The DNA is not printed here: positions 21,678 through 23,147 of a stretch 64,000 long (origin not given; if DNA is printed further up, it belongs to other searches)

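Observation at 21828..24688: Repeated ligase plus Glu-less ACAD-fold module (three copies in the window)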

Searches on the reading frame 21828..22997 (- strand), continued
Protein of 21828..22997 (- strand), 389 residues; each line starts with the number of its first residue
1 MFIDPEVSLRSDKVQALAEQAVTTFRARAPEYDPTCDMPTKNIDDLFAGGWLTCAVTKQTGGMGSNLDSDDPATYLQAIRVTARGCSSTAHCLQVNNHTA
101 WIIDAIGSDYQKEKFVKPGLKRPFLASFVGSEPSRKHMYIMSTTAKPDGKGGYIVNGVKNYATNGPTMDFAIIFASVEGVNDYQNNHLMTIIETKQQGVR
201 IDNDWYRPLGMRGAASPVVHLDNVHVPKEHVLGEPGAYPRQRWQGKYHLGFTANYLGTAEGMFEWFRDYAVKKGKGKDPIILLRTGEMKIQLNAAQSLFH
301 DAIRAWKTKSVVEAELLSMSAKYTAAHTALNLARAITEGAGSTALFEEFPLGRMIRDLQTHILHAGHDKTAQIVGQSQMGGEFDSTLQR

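Call 30: find_related_loci(query=A2, collection=genome_contigs, flank=10000)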
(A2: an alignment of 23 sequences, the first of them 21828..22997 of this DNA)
Query A2 (389 aa) in genome_contigs; peptide patterns used: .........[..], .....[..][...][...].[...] (x = any residue, [..] = any of these).
148 stretches matched a pattern; 100 encode a relative of the query (tblastn E <= 1e-3); the best 80 are kept; 80 distinct loci.
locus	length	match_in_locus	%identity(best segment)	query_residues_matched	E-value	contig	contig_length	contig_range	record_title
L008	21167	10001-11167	96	1-389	0e+0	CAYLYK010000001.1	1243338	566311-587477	MAG TPA_asm: uncultured Hyphomicrobiales bacterium isolate binchicken_co199_94 genome assembly, contig: NODE_1_length_12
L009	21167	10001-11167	94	1-389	0e+0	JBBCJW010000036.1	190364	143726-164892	MAG: Alphaproteobacteria bacterium isolate MAG_CPB_02 P10B_000000020118, whole genome shotgun sequence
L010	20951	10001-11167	94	1-389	0e+0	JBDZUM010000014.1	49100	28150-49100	MAG: Rhodospirillaceae bacterium isolate PE_seawater44 NODE_177_length_49100, whole genome shotgun sequence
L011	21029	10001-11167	93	1-389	0e+0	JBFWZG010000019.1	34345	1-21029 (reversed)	MAG: Reyranellaceae bacterium isolate CA_2019_TPBS_182 NODE_6686_length_34345_cov_11.730171_TPBS, whole genome shotgun s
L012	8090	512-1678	88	1-389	0e+0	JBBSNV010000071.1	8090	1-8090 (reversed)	MAG: Reyranellales bacterium isolate LS6_sbin.13 LS6_sbin.13_K_317319_L_8090_cov_9.0000, whole genome shotgun sequence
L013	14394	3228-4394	95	1-389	0e+0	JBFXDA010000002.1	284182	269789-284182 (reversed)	MAG: Reyranellaceae bacterium isolate CA_2019_TPBS_82 NODE_343_length_284182_cov_7.634462_TPBS, whole genome shotgun seq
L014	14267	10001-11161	72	2-389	0e+0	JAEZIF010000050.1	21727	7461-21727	MAG: Proteobacteria bacterium isolate OH_CDB_172 k127_1863912, whole genome shotgun sequence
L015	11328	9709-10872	64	2-389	2e-179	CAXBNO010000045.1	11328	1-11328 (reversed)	MAG TPA_asm: uncultured Kordiimonadales bacterium isolate ERR2762128_concoct_207 genome assembly, contig: ERZ3421942.830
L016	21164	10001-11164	63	2-389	1e-176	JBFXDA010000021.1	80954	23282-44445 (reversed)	MAG: Reyranellaceae bacterium isolate CA_2019_TPBS_82 NODE_2365_length_80954_cov_7.692108_TPBS, whole genome shotgun seq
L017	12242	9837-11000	63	2-389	2e-175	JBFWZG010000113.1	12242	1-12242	MAG: Reyranellaceae bacterium isolate CA_2019_TPBS_182 NODE_21219_length_12242_cov_11.512670_TPBS, whole genome shotgun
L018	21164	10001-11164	65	1-389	2e-175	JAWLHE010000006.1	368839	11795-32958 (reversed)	MAG: Alphaproteobacteria bacterium isolate 30dZY2.bin.37 NODE_56_length_368839_cov_16.320879, whole genome shotgun seque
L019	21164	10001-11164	62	2-389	6e-175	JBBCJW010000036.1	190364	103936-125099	MAG: Alphaproteobacteria bacterium isolate MAG_CPB_02 P10B_000000020118, whole genome shotgun sequence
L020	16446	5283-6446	63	2-389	8e-175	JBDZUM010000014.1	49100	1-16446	MAG: Rhodospirillaceae bacterium isolate PE_seawater44 NODE_177_length_49100, whole genome shotgun sequence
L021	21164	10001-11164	63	2-389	2e-172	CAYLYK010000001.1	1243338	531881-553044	MAG TPA_asm: uncultured Hyphomicrobiales bacterium isolate binchicken_co199_94 genome assembly, contig: NODE_1_length_12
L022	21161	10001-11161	62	2-389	3e-172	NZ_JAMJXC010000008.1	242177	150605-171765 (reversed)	Xanthobacter aminoxidans strain ATCC BAA-299 NODE_8_length_242177_cov_429.979062, whole genome shotgun sequence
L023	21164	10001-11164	62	1-389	3e-171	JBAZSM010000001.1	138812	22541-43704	MAG: Pseudolabrys sp. isolate SO_2017_GW1_173 NODE_895_length_138812_cov_1.160890_OW334_2017, whole genome shotgun seque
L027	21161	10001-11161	63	2-389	5e-170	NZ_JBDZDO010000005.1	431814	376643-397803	Xanthobacter sp. KR7-225 contig5, whole genome shotgun sequence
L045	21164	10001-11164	59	2-389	1e-157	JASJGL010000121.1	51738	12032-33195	MAG: Pseudodonghicola sp. isolate ChS5.bin.44 ChesSed_k141_1220145, whole genome shotgun sequence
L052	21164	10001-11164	57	2-389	4e-152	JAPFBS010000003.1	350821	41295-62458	Rhodobacteraceae bacterium KMM 6894 NODE_3_length_350821_cov_105.992422, whole genome shotgun sequence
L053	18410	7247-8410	57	2-389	5e-152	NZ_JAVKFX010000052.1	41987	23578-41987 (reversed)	MAG: Roseovarius sp. isolate F1-TOW-12 k141_6894, whole genome shotgun sequence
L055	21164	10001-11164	57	1-389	2e-149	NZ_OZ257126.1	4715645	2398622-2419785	MAG: Ferrovibrio sp. isolate 3da24d40-07b8-4f05-970c-68f45a3e3a87 chromosome 1, complete sequence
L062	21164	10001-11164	53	1-389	8e-140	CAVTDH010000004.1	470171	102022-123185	MAG: uncultured beta proteobacterium isolate MFD00905.bin.1.253 genome assembly, contig: contig_16666, whole genome shot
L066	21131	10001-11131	55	12-389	5e-139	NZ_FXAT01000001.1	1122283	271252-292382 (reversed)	Paraburkholderia susongensis strain LMG 29540, whole genome shotgun sequence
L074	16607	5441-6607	53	1-389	9e-136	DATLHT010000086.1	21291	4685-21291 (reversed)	MAG TPA_asm: Burkholderiaceae bacterium isolate SMAG_U13647 k141_3440265, whole genome shotgun sequence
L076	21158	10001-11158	51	3-389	6e-131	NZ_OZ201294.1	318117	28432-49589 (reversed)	Imbroritus primus strain LMG 32992 isolate LMG 32992 plasmid 2, complete sequence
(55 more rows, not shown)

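Call 31: predict_structure(alignment_id=A1)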
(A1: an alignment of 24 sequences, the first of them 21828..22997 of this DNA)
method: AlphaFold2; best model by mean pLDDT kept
length: 389 residues; sequences in the alignment: 24
mean_pLDDT: 89.8   pTM: 0.91
mean pLDDT of the five models: 89.8, 88.2, 87.6, 87.1, 86.1
residues with pLDDT >= 90: 266; 70-90: 99; 50-70: 20; < 50: 4
segments of 3 or more residues with pLDDT < 50: 208-210
pLDDT, mean of each block of 10 residues (from residue 1): 86 98 93 84 97 96 94 97 94 95 97 96 92 63 90 93 88 93 88 95 63 77 97 92 92 96 95 92 96 98 95 93 95 93 85 84 74 87 69
secondary structure, 60 per line:
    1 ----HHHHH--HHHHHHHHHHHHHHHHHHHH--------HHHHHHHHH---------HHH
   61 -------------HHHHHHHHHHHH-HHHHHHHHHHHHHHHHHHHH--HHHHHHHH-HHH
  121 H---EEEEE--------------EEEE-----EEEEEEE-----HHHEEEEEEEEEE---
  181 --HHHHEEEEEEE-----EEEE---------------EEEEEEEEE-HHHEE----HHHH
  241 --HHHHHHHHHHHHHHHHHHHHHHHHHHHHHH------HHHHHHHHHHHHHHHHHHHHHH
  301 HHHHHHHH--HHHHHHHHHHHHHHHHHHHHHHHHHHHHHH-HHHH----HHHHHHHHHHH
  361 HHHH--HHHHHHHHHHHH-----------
elements in order: H5-9 H12-31 H40-48 H74-85 H87-106 H109-116 H118-121 E125-129 E144-147 E153-159 E168-177 H183-186 E187-193 E199-202 E218-226 H237-240 H243-272 H279-308 H311-340 H342-345 H350-364 H367-378
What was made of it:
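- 21828..22997 (-): GL1a: Glu-less ACAD-fold protein (389 aa), copy 1. AF2 model with pLDDT 89.8 (call 31).
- On Canonical acyl-CoA dehydrogenase (alpha,beta-dehydrogenating ACAD): AF2 pLDDT 89.8 (call 31).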

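Call 38: fold_search(model_id=the predicted structure, library=pdb)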
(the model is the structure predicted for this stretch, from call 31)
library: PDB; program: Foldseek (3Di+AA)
matches with E <= 10: 568; with E <= 0.001: 351
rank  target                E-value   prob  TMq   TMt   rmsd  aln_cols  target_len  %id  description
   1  3x0y_A                6.4e-21  1.00  0.82  0.80   3.6       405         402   24  Crystal structure of FMN-bound DszC from Rhodococcus erythropolis D-1 (released 2015-02-25)
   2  5xdb_A                1.3e-20  1.00  0.84  0.81   3.6       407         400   24  Crystal structure of FMN-bound TdsC from Paenibacillus sp. A11-2 (released 2017-08-09)
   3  5xdd_B                1.5e-20  1.00  0.82  0.81   3.8       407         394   24  Crystal structure of tertiary complex of TdsC from Paenibacillus sp. A11-2 with FMN and Indole (released 2017-08-09)
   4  5xdd_A                1.9e-20  1.00  0.83  0.81   3.6       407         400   23  Crystal structure of tertiary complex of TdsC from Paenibacillus sp. A11-2 with FMN and Indole (released 2017-08-09)
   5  3x0x_A                2.1e-20  1.00  0.80  0.78   4.1       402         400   25  Crystal structure of apo-DszC from Rhodococcus erythropolis D-1 (released 2015-02-25)
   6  4doy_A                3.0e-20  1.00  0.80  0.78   4.0       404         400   24  Crystal structure of Dibenzothiophene desulfurization enzyme C (released 2013-02-13)
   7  5xdc_A                3.2e-20  1.00  0.83  0.81   3.6       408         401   23  Crystal structure of Indole-bound TdsC from Paenibacillus sp. A11-2 (released 2017-08-09)
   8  5xb8_A                3.4e-20  1.00  0.83  0.83   3.4       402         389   23  Crystal structure of dibenzothiophene monooxygenase (TdsC) from Paenibacillus sp. A11-2 (released 2017-08-09)
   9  4iv6_B                4.5e-20  1.00  0.84  0.85   2.9       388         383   20  X-ray crystal structure of an isovaleryl-CoA dehydrogenase from Mycobacterium smegmatis (released 2013-03-20)
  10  1ukw_A                5.2e-20  1.00  0.88  0.90   2.5       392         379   22  Crystal structure of medium-chain acyl-CoA dehydrogenase from Thermus thermophilus HB8 (released 2004-11-09)
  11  5xb8_B                5.2e-20  1.00  0.82  0.83   3.5       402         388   23  Crystal structure of dibenzothiophene monooxygenase (TdsC) from Paenibacillus sp. A11-2 (released 2017-08-09)
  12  5xdc_D                6.8e-20  1.00  0.82  0.80   3.6       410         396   23  Crystal structure of Indole-bound TdsC from Paenibacillus sp. A11-2 (released 2017-08-09)
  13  3x0y_E                6.8e-20  1.00  0.80  0.78   4.1       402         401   25  Crystal structure of FMN-bound DszC from Rhodococcus erythropolis D-1 (released 2015-02-25)
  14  5xdc_B                7.5e-20  1.00  0.83  0.81   3.8       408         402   23  Crystal structure of Indole-bound TdsC from Paenibacillus sp. A11-2 (released 2017-08-09)
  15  2vig_G                7.8e-20  1.00  0.84  0.87   2.4       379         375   22  Crystal structure of human short-chain acyl CoA dehydrogenase (released 2007-12-25)
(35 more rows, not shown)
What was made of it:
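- On Canonical acyl-CoA dehydrogenase (alpha,beta-dehydrogenating ACAD): TM 0.86-0.88 to SCAD and MCAD (call 38).
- Tried and rejected: DszC/TdsC had the best E-values, but ACADs had equal or higher TM-scores (call 38).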

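Call 39: find_encoding_contigs(protein=P0033, flank=10000, max_places=1)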
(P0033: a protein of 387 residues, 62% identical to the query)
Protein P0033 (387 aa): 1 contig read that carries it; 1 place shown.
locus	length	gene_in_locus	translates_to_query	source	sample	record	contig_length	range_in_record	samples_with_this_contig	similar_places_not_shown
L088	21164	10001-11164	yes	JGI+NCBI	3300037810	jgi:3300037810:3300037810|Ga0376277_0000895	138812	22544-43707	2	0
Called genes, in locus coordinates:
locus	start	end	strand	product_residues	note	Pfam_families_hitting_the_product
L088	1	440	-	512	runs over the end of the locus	PF01039:Carboxyl_trans, PF03255:ACCA (faint)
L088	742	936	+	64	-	PF00364:Biotin_lipoyl, PF25917:BSH_RND (weak), PF25919:BSH_CusB (faint), PF25973:BSH_CzcB (faint)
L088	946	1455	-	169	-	PF01613:Flavin_Reduct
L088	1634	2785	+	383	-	PF02771:Acyl-CoA_dh_N, PF02770:Acyl-CoA_dh_M, PF00441:Acyl-CoA_dh_1, PF08028:Acyl-CoA_dh_2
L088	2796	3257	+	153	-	PF01575:MaoC_dehydratas, PF13452:FAS1_DH_region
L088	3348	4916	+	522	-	PF00581:Rhodanese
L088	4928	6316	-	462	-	PF00392:GntR, PF00155:Aminotran_1_2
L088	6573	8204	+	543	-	PF00501:AMP-binding, PF13193:AMP-binding_C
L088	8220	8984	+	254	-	PF00378:ECH_1, PF16113:ECH_2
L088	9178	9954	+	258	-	PF00106:adh_short, PF23441:SDR, PF08659:KR, PF13561:adh_short_C2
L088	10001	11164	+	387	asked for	PF02771:Acyl-CoA_dh_N, PF02770:Acyl-CoA_dh_M, PF00441:Acyl-CoA_dh_1, PF08028:Acyl-CoA_dh_2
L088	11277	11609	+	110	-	PF01575:MaoC_dehydratas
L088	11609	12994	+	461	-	PF00289:Biotin_carb_N, PF02786:CPSase_L_D2, PF02222:ATP-grasp (weak), PF07478:Dala_Dala_lig_C, PF02785:Biotin_carb_C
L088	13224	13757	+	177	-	PF04290:DctQ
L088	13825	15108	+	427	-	PF06808:DctM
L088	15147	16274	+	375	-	PF03480:DctP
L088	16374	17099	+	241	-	PF00378:ECH_1, PF16113:ECH_2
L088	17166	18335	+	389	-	PF00108:Thiolase_N, PF00109:ketoacyl-synt (faint), PF02803:Thiolase_C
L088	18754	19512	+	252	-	PF00005:ABC_tran, PF13304:AAA_21 (faint), PF12399:BCA_ABC_TP_C (weak)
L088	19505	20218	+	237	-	PF00005:ABC_tran, PF13304:AAA_21 (faint)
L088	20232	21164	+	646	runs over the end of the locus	PF02653:BPD_transp_2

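Call 40: find_encoding_contigs(protein=P0110, flank=10000, max_places=1)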
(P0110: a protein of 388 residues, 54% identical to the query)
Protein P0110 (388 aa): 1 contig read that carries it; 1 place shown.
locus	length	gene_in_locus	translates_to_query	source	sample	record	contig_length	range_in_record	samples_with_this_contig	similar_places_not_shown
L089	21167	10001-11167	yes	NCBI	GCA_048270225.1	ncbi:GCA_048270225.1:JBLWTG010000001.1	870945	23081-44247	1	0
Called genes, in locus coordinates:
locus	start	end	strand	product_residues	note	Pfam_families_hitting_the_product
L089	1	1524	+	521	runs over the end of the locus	PF00890:FAD_binding_2, PF01266:DAO (weak), PF03486:HI0933_like (weak), PF12831:FAD_oxidored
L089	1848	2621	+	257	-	PF00106:adh_short, PF08659:KR, PF13561:adh_short_C2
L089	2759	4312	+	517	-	PF00496:SBP_bac_5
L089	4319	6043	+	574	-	PF00501:AMP-binding, PF13193:AMP-binding_C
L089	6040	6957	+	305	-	PF19300:BPD_transp_1_N, PF00528:BPD_transp_1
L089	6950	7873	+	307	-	PF00528:BPD_transp_1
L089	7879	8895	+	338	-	PF00005:ABC_tran, PF08352:oligo_HPY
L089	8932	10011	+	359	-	PF02463:SMC_N (faint), PF00005:ABC_tran, PF13401:AAA_22 (weak), PF13304:AAA_21 (faint), PF08352:oligo_HPY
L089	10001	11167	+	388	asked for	PF02771:Acyl-CoA_dh_N, PF02770:Acyl-CoA_dh_M, PF00441:Acyl-CoA_dh_1, PF08028:Acyl-CoA_dh_2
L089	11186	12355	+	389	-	PF02771:Acyl-CoA_dh_N, PF02770:Acyl-CoA_dh_M, PF00441:Acyl-CoA_dh_1, PF08028:Acyl-CoA_dh_2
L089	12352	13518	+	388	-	PF00108:Thiolase_N, PF00109:ketoacyl-synt, PF02803:Thiolase_C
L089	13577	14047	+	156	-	PF13452:FAS1_DH_region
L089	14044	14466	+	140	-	PF01575:MaoC_dehydratas, PF13452:FAS1_DH_region (weak)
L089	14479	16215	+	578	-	PF00501:AMP-binding, PF13193:AMP-binding_C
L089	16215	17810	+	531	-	PF00581:Rhodanese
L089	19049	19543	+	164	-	PF01613:Flavin_Reduct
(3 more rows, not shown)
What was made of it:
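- The core neighbours (SDR, MaoC, ACAD, thiolase, ECH) all act on CoA esters (calls 39, 40).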

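Call 46: find_encoding_contigs(protein=P0077, flank=10000, max_places=1)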
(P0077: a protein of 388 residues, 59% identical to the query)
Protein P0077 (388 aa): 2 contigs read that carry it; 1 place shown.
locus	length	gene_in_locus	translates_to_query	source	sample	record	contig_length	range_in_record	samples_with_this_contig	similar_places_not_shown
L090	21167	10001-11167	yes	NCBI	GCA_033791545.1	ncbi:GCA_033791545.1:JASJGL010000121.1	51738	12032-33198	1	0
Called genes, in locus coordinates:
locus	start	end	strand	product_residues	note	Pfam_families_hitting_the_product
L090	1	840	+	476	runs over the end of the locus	PF00158:Sigma54_activat, PF14532:Sigma54_activ_2, PF01078:Mg_chelatase (faint), PF07724:AAA_2, PF07728:AAA_5 (faint), PF25601:AAA_lid_14, PF18024:HTH_50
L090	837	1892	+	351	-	PF01547:SBP_bac_1, PF13416:SBP_bac_8, PF13531:SBP_bac_11, PF13343:SBP_bac_6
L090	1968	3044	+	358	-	PF00005:ABC_tran, PF13304:AAA_21 (faint), PF08402:TOBE_2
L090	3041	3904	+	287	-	PF00528:BPD_transp_1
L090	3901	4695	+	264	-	PF00528:BPD_transp_1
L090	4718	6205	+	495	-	PF00171:Aldedh, PF05893:LuxC (weak)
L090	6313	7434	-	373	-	PF00926:DHBP_synthase, PF00925:GTP_cyclohydro2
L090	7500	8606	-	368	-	PF00083:Sugar_tr, PF07690:MFS_1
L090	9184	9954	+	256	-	PF00106:adh_short, PF08659:KR, PF23441:SDR (weak), PF13561:adh_short_C2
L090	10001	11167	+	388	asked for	PF02771:Acyl-CoA_dh_N, PF02770:Acyl-CoA_dh_M, PF08028:Acyl-CoA_dh_2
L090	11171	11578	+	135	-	PF01575:MaoC_dehydratas, PF13452:FAS1_DH_region (weak)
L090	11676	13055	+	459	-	PF00289:Biotin_carb_N, PF02786:CPSase_L_D2, PF07478:Dala_Dala_lig_C, PF02785:Biotin_carb_C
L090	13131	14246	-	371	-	PF03480:DctP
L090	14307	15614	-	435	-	PF06808:DctM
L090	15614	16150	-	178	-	PF04290:DctQ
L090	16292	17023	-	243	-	PF00378:ECH_1, PF16113:ECH_2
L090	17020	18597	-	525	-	PF00890:FAD_binding_2, PF01266:DAO, PF03486:HI0933_like (faint), PF12831:FAD_oxidored, PF13450:NAD_binding_8 (faint)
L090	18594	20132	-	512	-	PF01039:Carboxyl_trans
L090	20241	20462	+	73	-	PF00364:Biotin_lipoyl, PF25917:BSH_RND, PF25973:BSH_CzcB (faint), PF13375:RnfC_N, PF25984:BSH_YknX (faint), PF25919:BSH_CusB (faint)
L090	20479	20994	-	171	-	PF01613:Flavin_Reduct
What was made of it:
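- Full Pfam maps of L088 and L090 show no other oxygenase candidate (calls 39, 46).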
